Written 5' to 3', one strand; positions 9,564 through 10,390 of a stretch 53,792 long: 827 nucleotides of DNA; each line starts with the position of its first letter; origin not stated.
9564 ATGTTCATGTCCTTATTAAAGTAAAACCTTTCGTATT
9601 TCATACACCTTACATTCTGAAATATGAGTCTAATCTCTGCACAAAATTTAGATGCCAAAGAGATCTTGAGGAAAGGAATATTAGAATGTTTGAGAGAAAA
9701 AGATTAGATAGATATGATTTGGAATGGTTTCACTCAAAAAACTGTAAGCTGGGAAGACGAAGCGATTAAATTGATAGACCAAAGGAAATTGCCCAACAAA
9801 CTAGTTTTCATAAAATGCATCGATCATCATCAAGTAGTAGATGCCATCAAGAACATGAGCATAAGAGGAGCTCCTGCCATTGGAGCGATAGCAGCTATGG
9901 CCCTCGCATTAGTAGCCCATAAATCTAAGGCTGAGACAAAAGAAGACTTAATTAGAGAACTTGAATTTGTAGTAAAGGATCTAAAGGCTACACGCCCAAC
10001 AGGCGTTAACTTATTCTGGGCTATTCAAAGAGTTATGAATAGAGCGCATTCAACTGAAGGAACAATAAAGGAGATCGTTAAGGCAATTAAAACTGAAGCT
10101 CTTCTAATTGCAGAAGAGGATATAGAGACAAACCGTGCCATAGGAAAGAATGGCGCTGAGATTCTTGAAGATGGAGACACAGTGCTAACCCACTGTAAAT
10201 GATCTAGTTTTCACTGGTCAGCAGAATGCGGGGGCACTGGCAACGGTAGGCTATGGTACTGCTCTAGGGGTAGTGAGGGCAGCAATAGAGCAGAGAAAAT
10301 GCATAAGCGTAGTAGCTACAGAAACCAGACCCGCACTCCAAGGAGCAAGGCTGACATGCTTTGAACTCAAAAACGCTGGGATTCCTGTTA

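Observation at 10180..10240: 28-nt insert splitting mtnA folds into a bulge-helix-bulge-like motif: candidate archaeal mRNA intron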

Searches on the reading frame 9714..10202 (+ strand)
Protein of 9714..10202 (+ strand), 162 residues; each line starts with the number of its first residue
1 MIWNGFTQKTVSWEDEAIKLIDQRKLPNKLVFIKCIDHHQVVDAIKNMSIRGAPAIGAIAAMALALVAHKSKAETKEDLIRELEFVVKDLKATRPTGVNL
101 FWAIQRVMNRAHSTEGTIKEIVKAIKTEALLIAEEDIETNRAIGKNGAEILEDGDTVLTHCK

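Call 8: find_encoding_contigs(protein=window:9714-10202:+, flank=3000, max_places=10)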
Protein window:9714-10202:+ (162 aa): 2 contigs read that carry it; 2 places shown.
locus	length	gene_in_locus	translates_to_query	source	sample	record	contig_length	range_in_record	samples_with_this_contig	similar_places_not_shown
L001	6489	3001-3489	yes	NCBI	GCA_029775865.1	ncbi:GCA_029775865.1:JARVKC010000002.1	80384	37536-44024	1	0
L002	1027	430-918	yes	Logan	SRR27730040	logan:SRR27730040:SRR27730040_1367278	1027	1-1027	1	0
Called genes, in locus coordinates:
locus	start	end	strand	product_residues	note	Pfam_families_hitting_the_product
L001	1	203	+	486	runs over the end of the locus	PF01139:RtcB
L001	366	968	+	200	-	PF00682:HMGL-like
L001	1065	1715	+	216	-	PF00682:HMGL-like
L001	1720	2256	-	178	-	PF00485:PRK (faint), PF03205:MobB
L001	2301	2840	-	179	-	PF02778:tRNA_int_endo_N, PF01974:tRNA_int_endo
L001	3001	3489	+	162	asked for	PF01008:IF-2B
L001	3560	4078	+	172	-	PF01008:IF-2B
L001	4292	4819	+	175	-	PF01750:HycI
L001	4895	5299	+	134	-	-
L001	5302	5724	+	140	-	PF01058:Oxidored_q6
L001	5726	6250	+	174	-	PF00329:Complex1_30kDa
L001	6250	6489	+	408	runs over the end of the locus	PF00374:NiFeSe_Hases, PF00346:Complex1_49kDa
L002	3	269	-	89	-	?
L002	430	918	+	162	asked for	PF01008:IF-2B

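Call 42: find_homologous_proteins(query=window:9714-10199:+, max_evalue=1e-10)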
Query seq(162 aa) (162 aa): 209 proteins with E <= 1e-10 among 299 candidates; the best 120 are listed.
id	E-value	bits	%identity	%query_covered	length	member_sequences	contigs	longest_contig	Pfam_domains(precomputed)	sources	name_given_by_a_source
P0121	3.6e-93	327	94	100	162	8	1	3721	PF01008.24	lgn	-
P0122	4.1e-85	301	84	100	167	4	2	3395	PF01008.24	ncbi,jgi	-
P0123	1.6e-81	290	81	100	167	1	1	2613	PF01008.24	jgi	jgi:methylthioribose-1-phosphate isomerase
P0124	6.4e-81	288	81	100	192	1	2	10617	PF01008.24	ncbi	ncbi:MAG: hypothetical protein QW193_04205 [Nitrososphaerales archaeon]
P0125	1.4e-79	283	79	100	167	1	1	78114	PF01008.24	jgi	-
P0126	2.6e-79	282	78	100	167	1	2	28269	PF01008.24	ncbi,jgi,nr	ncbi:MAG: hypothetical protein H3Z51_05840 [archaeon]|nr:hypothetical protein [archaeon]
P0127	3.3e-79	282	80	100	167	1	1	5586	PF01008.24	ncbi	ncbi:MAG: hypothetical protein ACUVTD_05590 [Nitrososphaerales archaeon]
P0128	3.0e-78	279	78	100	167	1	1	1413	PF01008.24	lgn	-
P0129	5.7e-78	278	80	99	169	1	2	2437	PF01008.24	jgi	-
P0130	6.2e-78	278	77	100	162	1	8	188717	PF01008.24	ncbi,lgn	ncbi:MAG: hypothetical protein QXL52_00100 [Nitrososphaerales archaeon]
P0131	4.5e-77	275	80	100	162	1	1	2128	PF01008.24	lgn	-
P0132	2.7e-76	273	76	100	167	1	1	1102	PF01008.24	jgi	-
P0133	1.4e-74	267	75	100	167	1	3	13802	PF01008.24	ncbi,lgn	-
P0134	1.3e-69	251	68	100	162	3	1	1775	PF01008.24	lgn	-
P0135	1.3e-66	241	66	100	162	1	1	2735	PF01008.24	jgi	-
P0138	2.3e-64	234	64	100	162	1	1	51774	PF01008.24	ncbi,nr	ncbi:MAG: hypothetical protein L6N96_01925 [Candidatus Methylarchaceae archaeon HK02M2]|nr:hypotheti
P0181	4.7e-44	168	49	98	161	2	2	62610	PF01008.24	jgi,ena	jgi:methylthioribose-1-phosphate isomerase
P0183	9.4e-44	167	54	98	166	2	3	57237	PF01008.24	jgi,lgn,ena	jgi:methylthioribose-1-phosphate isomerase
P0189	3.3e-42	162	52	98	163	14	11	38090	PF01008.24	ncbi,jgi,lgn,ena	jgi:methylthioribose-1-phosphate isomerase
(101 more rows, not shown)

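Call 43: find_encoding_contigs(protein=P0138, flank=4000, max_places=2)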
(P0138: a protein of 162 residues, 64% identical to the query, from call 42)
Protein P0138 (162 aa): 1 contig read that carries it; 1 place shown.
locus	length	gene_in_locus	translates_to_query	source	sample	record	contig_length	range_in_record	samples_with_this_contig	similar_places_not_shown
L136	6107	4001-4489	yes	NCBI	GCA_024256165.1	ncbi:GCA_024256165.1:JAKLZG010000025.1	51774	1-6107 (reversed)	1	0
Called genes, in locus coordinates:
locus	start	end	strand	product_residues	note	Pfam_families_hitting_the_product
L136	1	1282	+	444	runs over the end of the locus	PF00682:HMGL-like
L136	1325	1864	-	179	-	PF02778:tRNA_int_endo_N, PF01974:tRNA_int_endo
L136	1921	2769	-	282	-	PF01658:Inos-1-P_synth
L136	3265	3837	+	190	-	-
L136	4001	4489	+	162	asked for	PF01008:IF-2B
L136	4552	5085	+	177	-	PF01008:IF-2B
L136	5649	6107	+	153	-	?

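Call 44: find_encoding_contigs(protein=P0181, flank=4000, max_places=2)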
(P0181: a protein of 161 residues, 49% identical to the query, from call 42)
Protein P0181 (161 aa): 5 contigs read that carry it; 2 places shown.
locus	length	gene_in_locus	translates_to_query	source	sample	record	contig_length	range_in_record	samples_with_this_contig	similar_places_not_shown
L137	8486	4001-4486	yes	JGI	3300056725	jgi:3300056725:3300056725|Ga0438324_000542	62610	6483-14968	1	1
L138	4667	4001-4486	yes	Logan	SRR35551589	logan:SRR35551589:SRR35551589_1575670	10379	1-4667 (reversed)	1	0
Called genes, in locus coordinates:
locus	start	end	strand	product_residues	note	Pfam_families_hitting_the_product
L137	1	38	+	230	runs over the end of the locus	PF00730:HhH-GPD, PF00633:HHH (weak)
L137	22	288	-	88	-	-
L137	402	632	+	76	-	-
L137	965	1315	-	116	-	-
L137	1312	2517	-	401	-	PF00004:AAA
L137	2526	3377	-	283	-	PF01040:UbiA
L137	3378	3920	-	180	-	PF02778:tRNA_int_endo_N (weak), PF01974:tRNA_int_endo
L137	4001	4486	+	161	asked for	PF01008:IF-2B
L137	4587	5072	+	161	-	PF01008:IF-2B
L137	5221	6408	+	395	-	PF01555:N6_N4_Mtase, PF01170:UPF0020, PF13847:Methyltransf_31 (faint)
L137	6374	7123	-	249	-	PF00588:SpoU_methylase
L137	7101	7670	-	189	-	PF05401:NodS (faint), PF05175:MTS, PF13847:Methyltransf_31, PF08241:Methyltransf_11, PF08242:Methyltransf_12, PF13649:Methyltransf_25, PF06962:rRNA_methylase (weak)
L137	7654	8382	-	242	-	PF00398:RrnaAD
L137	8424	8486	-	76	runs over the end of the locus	PF01037:AsnC_trans_reg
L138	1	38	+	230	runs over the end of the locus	PF00730:HhH-GPD, PF00633:HHH (weak)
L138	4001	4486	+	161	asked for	PF01008:IF-2B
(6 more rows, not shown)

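Call 45: find_encoding_contigs(protein=P0183, flank=4000, max_places=2)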
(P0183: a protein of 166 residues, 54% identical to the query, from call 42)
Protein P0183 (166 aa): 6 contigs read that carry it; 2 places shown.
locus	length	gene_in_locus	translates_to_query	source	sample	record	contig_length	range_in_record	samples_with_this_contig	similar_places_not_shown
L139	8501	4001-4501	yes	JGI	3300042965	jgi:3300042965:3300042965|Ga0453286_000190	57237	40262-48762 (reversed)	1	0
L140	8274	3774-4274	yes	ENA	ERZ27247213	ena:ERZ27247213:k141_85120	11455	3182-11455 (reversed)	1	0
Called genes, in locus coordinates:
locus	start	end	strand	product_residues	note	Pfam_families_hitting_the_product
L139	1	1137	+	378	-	PF05559:DUF763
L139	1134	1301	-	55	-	PF04758:Ribosomal_S30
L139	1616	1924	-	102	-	PF01022:HTH_5 (weak), PF25212:HVO_A0114 (weak)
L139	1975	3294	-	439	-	PF13393:tRNA-synt_His, PF00587:tRNA-synt_2b, PF03129:HGTP_anticodon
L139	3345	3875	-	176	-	PF02778:tRNA_int_endo_N, PF01974:tRNA_int_endo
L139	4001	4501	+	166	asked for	PF01008:IF-2B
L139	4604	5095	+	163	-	PF01008:IF-2B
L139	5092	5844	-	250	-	PF01381:HTH_3 (faint), PF00156:Pribosyltran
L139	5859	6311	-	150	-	PF00692:dUTPase, PF22769:DCD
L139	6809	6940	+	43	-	-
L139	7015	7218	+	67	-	PF02730:AFOR_N (weak)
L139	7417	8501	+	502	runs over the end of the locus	PF02730:AFOR_N, PF01314:AFOR_C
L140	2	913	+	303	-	?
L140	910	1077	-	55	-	PF04758:Ribosomal_S30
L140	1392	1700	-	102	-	PF01022:HTH_5 (weak), PF25212:HVO_A0114 (weak)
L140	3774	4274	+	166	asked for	PF01008:IF-2B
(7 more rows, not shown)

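Call 46: find_encoding_contigs(protein=P0189, flank=4000, max_places=2)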
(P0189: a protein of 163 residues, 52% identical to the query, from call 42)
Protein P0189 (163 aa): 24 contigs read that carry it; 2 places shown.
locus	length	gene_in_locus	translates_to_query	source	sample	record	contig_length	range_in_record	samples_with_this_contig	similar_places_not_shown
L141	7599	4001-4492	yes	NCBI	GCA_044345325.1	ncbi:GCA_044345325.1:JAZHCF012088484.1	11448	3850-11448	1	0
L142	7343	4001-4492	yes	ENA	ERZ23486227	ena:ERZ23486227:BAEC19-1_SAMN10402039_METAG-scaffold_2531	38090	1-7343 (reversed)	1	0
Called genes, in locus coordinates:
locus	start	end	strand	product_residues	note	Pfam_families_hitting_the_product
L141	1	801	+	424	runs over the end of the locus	PF02403:Seryl_tRNA_N, PF00587:tRNA-synt_2b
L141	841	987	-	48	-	-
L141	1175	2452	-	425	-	PF00004:AAA, PF21960:RCF1-5-like_lid (weak)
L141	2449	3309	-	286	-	PF01040:UbiA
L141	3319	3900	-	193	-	PF02778:tRNA_int_endo_N, PF01974:tRNA_int_endo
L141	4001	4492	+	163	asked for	PF01008:IF-2B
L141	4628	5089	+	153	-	PF01008:IF-2B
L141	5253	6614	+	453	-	-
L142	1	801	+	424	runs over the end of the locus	PF02403:Seryl_tRNA_N, PF00587:tRNA-synt_2b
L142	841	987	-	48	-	-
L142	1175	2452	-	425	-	PF00004:AAA, PF21960:RCF1-5-like_lid (weak)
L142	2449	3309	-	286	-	PF01040:UbiA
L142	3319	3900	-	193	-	PF02778:tRNA_int_endo_N, PF01974:tRNA_int_endo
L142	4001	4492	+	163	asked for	PF01008:IF-2B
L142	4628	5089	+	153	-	PF01008:IF-2B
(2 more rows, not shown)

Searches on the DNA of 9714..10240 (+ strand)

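Call 39: build_rna_model(alignment_id=A1, structure=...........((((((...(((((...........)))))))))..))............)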
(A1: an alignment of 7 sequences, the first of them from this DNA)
Model R1 built from alignment A1 (7 sequences, 61 columns); structure: as given.
model positions 61; base pairs 11; branch points 0; effective number of sequences 2.64; information 0.916 bits per position. Calibrated on 0.2 Mb of random sequence (short: E-values are rough).
structure used (alignment columns):
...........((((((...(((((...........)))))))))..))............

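Call 40: search_with_rna_model(model_id=R1, sources=[window, L026, L028, L049, L068, L070, L071, L030, L033, L036, L037, L040, L047, L048, L003, L024, L025, L029, L074, L075, L076, L077, L078, L079, L080, L081, L082, L083, L084, L085, L086, L087, L088, L089, L090, L091, L092, L093, L094, L095, L096, L097, L098, L099, L100, L101, L102, L103, L104, L105, L106, L107, L108, L109, L110, L111, L112, L113, L114, L115, L116, L117, L118, L119, L120, L121, L122, L123, L124, L125, L126, L127, L128, L129, L130, L131, L132, L133, L134, L135], max_evalue=0.01, make_alignment=true)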
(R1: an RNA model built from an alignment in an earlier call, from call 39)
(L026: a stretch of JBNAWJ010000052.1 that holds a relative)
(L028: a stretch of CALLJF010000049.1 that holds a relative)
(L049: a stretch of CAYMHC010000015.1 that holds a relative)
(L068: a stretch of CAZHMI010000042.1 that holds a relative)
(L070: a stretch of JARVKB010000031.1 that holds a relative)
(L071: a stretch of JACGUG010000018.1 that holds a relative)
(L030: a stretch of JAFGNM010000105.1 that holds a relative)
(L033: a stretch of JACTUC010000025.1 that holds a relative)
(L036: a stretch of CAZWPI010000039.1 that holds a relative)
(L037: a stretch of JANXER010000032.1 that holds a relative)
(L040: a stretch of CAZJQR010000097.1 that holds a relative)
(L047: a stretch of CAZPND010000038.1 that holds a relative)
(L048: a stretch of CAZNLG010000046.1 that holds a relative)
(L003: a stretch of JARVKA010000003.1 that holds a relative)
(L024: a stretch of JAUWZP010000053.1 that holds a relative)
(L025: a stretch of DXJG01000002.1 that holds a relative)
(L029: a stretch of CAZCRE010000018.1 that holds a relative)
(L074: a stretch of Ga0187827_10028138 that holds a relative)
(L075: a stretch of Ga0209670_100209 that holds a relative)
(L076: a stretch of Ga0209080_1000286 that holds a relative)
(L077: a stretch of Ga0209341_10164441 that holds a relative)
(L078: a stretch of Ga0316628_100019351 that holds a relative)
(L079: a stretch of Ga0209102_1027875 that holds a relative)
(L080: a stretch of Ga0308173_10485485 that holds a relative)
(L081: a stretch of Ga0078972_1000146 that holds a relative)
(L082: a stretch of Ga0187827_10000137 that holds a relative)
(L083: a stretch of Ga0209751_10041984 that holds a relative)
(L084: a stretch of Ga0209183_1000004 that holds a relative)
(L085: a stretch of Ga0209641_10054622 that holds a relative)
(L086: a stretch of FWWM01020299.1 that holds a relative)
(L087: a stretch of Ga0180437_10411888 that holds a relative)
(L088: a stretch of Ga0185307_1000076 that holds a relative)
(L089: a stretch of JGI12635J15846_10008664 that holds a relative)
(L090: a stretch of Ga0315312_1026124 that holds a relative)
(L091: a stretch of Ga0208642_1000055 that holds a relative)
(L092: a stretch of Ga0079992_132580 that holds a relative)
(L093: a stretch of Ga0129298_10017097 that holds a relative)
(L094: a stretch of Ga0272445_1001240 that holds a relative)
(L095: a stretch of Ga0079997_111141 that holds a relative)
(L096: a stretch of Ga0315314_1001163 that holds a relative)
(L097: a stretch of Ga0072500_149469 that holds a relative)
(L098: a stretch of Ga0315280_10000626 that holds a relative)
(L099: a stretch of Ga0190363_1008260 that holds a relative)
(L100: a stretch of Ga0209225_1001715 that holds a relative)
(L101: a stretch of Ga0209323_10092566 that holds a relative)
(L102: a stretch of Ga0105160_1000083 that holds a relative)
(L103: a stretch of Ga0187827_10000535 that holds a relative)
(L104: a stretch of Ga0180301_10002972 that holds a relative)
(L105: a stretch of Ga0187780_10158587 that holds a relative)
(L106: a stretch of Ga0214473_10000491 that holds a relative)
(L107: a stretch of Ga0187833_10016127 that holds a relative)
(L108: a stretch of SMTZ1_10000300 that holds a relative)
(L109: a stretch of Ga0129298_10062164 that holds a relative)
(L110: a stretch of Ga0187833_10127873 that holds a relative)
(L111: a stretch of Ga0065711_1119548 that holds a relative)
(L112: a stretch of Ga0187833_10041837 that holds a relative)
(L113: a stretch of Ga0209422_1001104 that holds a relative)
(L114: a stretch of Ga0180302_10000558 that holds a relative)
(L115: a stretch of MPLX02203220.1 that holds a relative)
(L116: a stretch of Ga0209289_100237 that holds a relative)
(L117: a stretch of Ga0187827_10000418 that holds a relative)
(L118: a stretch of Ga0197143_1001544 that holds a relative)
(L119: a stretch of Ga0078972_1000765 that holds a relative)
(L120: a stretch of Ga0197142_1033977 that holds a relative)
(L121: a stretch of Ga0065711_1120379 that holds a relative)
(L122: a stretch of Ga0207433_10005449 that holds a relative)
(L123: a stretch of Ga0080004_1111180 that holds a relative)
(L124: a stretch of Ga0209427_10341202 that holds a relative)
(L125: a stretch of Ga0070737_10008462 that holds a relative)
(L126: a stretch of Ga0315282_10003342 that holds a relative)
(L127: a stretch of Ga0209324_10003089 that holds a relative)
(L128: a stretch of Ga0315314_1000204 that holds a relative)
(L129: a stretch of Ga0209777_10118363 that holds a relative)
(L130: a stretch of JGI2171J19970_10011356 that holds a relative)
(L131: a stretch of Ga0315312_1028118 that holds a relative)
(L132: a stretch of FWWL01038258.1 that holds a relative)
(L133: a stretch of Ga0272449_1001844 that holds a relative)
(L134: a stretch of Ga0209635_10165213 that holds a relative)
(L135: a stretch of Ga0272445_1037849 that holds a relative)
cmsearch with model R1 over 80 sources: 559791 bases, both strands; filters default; matches with E-value up to 0.01: 63.
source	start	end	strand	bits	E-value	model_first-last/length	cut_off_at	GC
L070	3467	3527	+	88.4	1.1e-18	1-61/61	no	0.49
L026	3467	3527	+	87.8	1.6e-18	1-61/61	no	0.49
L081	675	735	+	87.8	1.6e-18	1-61/61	no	0.49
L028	3467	3527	+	87.3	2e-18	1-61/61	no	0.49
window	10180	10240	+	87.1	2.3e-18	1-61/61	no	0.51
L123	11146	11206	-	87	2.5e-18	1-61/61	no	0.48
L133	9903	9963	+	87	2.5e-18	1-61/61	no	0.48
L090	935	995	-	77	6.9e-16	1-61/61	no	0.49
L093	2606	2667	+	76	1.2e-15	1-61/61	no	0.48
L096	6713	6774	-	76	1.2e-15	1-61/61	no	0.48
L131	1731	1792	+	76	1.2e-15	1-61/61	no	0.48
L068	3485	3545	+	75.9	1.3e-15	1-61/61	no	0.51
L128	9816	9877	-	75.4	1.6e-15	1-61/61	no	0.47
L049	3467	3528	+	72.9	6.8e-15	1-61/61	no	0.52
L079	486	542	+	71.9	1.2e-14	1-61/61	no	0.47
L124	417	478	-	69.2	5.6e-14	1-61/61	no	0.44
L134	1116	1177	-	68.8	7.1e-14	1-61/61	no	0.42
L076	63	114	-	67.2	1.7e-13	1-61/61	no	0.52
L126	10045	10104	+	67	1.9e-13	1-61/61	no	0.45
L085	547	617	-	66.3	2.8e-13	1-61/61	no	0.58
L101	678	748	+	66.3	2.8e-13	1-61/61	no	0.58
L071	3467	3526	+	65.8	3.7e-13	1-61/61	no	0.5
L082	1397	1450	+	64.3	8.9e-13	1-61/61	no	0.5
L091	10843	10896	+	64.3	8.9e-13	1-61/61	no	0.5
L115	439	492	+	64.3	8.9e-13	1-61/61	no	0.5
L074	4313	4366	+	63.7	1.2e-12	1-61/61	no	0.48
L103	9577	9630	-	63.7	1.2e-12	1-61/61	no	0.48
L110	1190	1243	-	63.7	1.2e-12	1-61/61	no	0.48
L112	3104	3157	+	63.7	1.2e-12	1-61/61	no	0.48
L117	4427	4480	+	63.7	1.2e-12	1-61/61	no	0.48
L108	3175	3229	-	63.5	1.4e-12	1-61/61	no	0.51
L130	4051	4105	-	63.5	1.4e-12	1-61/61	no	0.51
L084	8600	8651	+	63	1.9e-12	1-61/61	no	0.54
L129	1961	2014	+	63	1.9e-12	1-61/61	no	0.5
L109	568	626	+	62.2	2.8e-12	1-61/61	no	0.59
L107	5410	5463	+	60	9.9e-12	1-61/61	no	0.52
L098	2411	2465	-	59.7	1.2e-11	1-61/61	no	0.58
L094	2231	2282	+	58.7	2.1e-11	1-61/61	no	0.56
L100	13666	13717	-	58.7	2.1e-11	1-61/61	no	0.56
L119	14152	14203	-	58.7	2.1e-11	1-61/61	no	0.56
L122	2322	2373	-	58.7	2.1e-11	1-61/61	no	0.56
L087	493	547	+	57.5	4e-11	1-61/61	no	0.49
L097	6236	6295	-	57.1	5.1e-11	1-61/61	no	0.63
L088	1649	1700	+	57.1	5.1e-11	1-61/61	no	0.54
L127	10692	10746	-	56.8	5.9e-11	1-61/61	no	0.51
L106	2667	2721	-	56.3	8e-11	1-61/61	no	0.53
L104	9429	9483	+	55.6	1.2e-10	1-61/61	no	0.56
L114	1378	1432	-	55.5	1.3e-10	1-61/61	no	0.56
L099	2418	2472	-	54.9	1.8e-10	1-61/61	no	0.58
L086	4148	4207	+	53.4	4.1e-10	1-61/61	no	0.53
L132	1468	1527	+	51.4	1.2e-09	1-61/61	no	0.53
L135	517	588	-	50.8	1.8e-09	1-61/61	no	0.5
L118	894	953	-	47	1.5e-08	1-61/61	no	0.63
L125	3873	3936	-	46.3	2.3e-08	1-61/61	no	0.59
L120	564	618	-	46.2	2.4e-08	1-61/61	no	0.6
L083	320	376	+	45.7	3.1e-08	1-61/61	no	0.68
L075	1452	1511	+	44.8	5.1e-08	1-61/61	no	0.6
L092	2542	2601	-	44.8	5.1e-08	1-61/61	no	0.6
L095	1429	1488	-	44.8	5.1e-08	1-61/61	no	0.6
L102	2162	2223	-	40.6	5.6e-07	1-61/61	no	0.56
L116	7250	7311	-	40.6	5.6e-07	1-61/61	no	0.56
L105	210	282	-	40.3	6.6e-07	1-61/61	no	0.56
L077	1814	1865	+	34.8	1.4e-05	1-56/61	3'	0.69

Alignment A2: 63 matches aligned to the model, 85 columns, each read 5' to 3' on its own strand. Consensus structure (alignment columns), stored with it:
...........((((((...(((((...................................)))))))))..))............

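Call 68: search_rna_families(sources=[L026, L028, L049, L070, L071, L136, L123, L128], threshold=gathering, show_alignments=0)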
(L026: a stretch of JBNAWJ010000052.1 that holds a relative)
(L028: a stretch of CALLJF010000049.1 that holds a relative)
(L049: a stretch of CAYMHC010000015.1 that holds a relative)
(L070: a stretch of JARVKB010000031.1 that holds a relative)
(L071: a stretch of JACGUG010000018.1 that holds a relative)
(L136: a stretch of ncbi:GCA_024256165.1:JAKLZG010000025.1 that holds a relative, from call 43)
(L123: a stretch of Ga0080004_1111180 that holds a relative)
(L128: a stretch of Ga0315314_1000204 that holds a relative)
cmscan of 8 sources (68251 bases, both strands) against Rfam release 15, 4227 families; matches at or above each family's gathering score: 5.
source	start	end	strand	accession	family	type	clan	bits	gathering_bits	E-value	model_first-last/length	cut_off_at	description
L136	5421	5495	+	RF00005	tRNA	Gene; tRNA;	CL00001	70.9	29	1.9e-13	1-71/71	no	tRNA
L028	4117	4217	+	RF00005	tRNA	Gene; tRNA;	CL00001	46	29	1.4e-06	1-71/71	no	tRNA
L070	4120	4219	+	RF00005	tRNA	Gene; tRNA;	CL00001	45.9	29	1.4e-06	1-71/71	no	tRNA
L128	9124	9224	-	RF00005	tRNA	Gene; tRNA;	CL00001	45.9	29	1.4e-06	1-71/71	no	tRNA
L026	4117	4217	+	RF00005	tRNA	Gene; tRNA;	CL00001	44.6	29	3.3e-06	1-71/71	no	tRNA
